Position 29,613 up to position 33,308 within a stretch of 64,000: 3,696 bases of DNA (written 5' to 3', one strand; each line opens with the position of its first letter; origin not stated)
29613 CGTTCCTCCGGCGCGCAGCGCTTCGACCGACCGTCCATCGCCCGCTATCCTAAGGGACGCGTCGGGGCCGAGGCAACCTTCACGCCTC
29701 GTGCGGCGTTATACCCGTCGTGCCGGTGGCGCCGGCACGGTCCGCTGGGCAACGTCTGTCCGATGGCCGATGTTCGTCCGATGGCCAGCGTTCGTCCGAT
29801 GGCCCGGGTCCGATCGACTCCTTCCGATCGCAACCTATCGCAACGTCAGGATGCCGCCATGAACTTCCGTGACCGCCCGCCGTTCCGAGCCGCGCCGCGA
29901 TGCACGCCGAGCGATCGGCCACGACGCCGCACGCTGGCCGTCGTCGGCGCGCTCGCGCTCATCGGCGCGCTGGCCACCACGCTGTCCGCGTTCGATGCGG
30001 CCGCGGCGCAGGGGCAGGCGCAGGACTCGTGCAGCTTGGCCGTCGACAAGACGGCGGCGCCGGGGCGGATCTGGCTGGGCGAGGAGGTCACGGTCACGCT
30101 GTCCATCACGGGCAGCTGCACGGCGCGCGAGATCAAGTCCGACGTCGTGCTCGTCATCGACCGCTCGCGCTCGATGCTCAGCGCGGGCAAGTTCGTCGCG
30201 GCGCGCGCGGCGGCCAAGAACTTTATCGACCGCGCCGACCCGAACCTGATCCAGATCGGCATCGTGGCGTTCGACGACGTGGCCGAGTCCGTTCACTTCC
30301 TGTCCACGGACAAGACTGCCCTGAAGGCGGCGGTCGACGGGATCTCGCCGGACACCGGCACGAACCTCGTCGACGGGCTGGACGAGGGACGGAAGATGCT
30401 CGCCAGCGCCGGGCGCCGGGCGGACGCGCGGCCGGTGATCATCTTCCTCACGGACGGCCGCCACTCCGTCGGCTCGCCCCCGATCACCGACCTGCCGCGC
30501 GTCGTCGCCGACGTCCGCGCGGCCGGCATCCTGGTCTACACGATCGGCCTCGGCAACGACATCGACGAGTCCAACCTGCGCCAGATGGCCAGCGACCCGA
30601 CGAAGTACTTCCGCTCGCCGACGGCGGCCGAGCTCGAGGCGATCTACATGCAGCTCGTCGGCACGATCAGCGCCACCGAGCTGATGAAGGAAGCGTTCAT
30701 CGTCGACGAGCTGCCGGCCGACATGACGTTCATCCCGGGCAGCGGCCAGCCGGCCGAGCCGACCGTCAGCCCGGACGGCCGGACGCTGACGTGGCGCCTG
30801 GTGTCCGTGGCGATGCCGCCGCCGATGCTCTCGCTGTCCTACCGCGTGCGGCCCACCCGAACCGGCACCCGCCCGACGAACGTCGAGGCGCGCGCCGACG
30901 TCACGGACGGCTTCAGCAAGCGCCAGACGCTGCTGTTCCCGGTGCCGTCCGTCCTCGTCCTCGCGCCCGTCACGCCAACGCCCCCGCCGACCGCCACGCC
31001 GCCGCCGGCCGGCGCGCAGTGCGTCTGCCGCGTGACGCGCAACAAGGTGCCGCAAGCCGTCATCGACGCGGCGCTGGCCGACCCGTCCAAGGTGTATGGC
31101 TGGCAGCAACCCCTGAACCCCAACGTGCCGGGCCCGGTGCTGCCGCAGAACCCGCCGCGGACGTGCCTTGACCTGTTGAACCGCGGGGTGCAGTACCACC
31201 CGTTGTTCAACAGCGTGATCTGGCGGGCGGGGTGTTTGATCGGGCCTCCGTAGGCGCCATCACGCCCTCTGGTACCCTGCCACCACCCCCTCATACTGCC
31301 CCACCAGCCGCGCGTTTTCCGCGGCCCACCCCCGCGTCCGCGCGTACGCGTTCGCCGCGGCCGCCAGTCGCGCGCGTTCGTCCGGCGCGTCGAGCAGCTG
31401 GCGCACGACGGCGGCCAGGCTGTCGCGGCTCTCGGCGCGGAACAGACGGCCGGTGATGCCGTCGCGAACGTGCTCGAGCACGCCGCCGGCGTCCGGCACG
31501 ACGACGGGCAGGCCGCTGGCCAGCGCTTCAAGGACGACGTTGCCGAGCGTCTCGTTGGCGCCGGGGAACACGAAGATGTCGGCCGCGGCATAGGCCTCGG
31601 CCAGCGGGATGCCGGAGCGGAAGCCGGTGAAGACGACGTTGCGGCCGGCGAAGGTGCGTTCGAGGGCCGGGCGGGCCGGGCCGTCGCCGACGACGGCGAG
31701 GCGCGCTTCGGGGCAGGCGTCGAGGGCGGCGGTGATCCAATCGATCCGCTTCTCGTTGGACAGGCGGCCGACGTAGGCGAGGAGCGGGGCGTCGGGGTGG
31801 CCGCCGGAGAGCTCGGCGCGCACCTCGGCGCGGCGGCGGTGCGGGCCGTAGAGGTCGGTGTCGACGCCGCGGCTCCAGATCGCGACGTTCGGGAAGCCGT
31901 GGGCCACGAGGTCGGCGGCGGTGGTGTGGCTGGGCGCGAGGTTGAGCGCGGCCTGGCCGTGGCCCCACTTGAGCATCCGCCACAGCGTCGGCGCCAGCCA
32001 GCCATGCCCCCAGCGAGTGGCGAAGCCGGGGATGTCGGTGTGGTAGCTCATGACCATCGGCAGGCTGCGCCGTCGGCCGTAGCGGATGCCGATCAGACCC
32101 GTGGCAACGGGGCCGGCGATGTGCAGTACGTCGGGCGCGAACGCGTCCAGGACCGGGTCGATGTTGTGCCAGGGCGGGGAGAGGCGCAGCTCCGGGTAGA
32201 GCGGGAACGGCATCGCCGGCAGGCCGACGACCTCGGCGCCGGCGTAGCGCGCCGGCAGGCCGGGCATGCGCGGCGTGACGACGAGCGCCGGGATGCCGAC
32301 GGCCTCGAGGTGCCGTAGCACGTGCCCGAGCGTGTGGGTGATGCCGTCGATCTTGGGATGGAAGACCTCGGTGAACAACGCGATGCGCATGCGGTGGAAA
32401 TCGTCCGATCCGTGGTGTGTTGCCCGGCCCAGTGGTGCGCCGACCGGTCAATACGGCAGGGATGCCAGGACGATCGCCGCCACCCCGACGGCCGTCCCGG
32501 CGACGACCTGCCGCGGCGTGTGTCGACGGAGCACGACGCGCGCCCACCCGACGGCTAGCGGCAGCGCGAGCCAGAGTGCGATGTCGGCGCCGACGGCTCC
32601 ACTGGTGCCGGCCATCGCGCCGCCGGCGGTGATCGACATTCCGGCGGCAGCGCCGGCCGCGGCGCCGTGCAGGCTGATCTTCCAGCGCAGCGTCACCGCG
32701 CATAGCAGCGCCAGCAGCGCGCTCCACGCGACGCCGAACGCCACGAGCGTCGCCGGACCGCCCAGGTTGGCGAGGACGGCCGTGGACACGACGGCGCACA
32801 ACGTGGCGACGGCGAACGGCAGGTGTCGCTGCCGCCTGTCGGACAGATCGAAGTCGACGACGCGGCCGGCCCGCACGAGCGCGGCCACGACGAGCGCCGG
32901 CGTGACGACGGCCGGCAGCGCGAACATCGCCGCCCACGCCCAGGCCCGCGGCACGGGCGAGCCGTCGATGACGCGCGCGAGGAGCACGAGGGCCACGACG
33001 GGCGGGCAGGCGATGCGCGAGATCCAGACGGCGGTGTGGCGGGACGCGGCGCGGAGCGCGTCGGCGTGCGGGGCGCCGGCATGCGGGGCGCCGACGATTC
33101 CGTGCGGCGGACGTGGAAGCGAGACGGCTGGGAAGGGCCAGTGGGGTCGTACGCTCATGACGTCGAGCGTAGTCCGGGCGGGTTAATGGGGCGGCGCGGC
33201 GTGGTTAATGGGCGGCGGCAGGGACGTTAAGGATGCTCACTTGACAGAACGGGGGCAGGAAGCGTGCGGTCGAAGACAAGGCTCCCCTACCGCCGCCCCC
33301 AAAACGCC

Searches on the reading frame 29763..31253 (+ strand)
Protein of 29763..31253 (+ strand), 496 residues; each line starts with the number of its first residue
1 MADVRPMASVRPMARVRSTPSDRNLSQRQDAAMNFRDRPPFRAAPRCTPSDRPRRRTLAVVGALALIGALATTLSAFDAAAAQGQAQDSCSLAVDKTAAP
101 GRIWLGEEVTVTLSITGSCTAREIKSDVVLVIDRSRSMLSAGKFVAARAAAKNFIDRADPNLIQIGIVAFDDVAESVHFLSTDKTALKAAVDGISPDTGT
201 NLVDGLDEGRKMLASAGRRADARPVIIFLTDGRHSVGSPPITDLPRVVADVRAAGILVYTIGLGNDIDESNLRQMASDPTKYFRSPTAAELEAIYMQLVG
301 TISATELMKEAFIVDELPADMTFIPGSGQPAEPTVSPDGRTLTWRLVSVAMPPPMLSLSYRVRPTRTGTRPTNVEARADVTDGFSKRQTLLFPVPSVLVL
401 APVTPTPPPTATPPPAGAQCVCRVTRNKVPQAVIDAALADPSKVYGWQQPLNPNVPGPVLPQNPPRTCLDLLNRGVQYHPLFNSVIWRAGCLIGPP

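Call 7: search_protein_families(library=pfam, proteins=[window:29763-31253:+], max_evalue=0.001)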
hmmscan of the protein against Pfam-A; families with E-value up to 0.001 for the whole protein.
window:29763-31253:+ (496 aa): 3 families
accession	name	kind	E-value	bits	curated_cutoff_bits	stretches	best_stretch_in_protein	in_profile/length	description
PF00092.34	VWA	-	2.6e-26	93.3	23.8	1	127-295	1-172/174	von Willebrand factor type A domain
PF13519.12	VWA_2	-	8.8e-15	55.7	27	1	128-232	1-106/107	von Willebrand factor type A domain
PF13768.12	VWA_3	-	5.2e-05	23.8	27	1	127-276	2-146/155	von Willebrand factor type A domain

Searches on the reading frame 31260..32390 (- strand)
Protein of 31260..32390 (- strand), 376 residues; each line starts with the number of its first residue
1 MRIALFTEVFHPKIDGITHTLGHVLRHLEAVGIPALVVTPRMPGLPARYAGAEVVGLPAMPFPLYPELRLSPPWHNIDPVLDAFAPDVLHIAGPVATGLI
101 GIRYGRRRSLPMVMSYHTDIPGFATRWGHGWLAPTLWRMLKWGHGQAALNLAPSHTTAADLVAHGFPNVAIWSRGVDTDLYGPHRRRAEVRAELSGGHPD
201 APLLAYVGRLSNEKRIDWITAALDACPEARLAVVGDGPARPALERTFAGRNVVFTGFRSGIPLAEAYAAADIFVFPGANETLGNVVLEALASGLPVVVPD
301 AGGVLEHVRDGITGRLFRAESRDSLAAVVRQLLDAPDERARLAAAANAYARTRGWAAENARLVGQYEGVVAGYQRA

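Call 7: search_protein_families(library=pfam, proteins=[window:31260-32390:-], max_evalue=0.001)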
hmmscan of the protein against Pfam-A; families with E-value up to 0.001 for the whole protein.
window:31260-32390:- (376 aa): 6 families
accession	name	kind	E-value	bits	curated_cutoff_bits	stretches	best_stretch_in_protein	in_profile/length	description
PF13692.12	Glyco_trans_1_4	-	1.7e-30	106.6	27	1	202-334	2-141/142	Glycosyl transferases group 1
PF00534.26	Glycos_transf_1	-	2.1e-27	96.2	26.4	1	200-346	14-169/172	Glycosyl transferases group 1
PF13439.12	Glyco_transf_4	-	3.9e-24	86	28.5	1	15-179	2-169/170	Glycosyltransferase Family 4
PF13579.12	Glyco_trans_4_4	-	7e-15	56.1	29.7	1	16-169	2-150/158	Glycosyl transferase 4-like domain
PF13524.12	Glyco_trans_1_2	-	7e-11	42.7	25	1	218-352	4-129/144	Glycosyl transferase-like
PF20706.3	GT4-conflict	-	9e-07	28.6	26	1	263-361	275-366/385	Family 4 Glycosyltransferase in conflict systems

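Call 76: search_protein_families(library=padloc, proteins=[window:31260-32390:-], max_evalue=0.01)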
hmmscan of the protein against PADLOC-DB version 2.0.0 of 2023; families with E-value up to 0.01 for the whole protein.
window:31260-32390:- (376 aa): 0 families

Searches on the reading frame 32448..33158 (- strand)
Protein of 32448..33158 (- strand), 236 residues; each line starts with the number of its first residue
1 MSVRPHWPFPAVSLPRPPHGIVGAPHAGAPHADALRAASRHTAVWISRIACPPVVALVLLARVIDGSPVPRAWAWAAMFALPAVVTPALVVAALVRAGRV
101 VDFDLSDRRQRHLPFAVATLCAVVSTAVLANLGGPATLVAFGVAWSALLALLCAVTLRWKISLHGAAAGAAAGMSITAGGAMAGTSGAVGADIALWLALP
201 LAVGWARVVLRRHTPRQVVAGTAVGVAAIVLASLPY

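Call 7: search_protein_families(library=pfam, proteins=[window:32448-33158:-], max_evalue=0.001)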
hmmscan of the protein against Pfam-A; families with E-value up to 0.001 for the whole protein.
window:32448-33158:- (236 aa): 0 families

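Call 52: search_protein_families(library=pfam, proteins=[window:32448-33158:-], max_evalue=10)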
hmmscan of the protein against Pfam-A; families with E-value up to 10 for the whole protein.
window:32448-33158:- (236 aa): 3 families
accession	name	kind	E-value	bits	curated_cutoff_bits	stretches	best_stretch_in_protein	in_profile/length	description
PF01569.27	PAP2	-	0.0035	17.5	27.2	1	162-232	53-121/130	PAP2 superfamily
PF05926.16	Phage_GPL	-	0.069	13.6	27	1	79-128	19-68/139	Phage head completion protein (GPL)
PF21161.3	P2R3B_EF-hand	-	0.27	11.5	27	1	149-174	22-47/60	P2R3B, EF-hand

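Call 75: search_protein_families(library=ncbifam, proteins=[window:32448-33158:-], max_evalue=0.1)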
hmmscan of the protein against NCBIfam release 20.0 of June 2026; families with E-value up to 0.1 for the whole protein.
window:32448-33158:- (236 aa): 0 families

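Call 76: search_protein_families(library=padloc, proteins=[window:32448-33158:-], max_evalue=0.01)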
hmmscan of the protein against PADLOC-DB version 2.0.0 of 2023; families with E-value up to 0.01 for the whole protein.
window:32448-33158:- (236 aa): 0 families
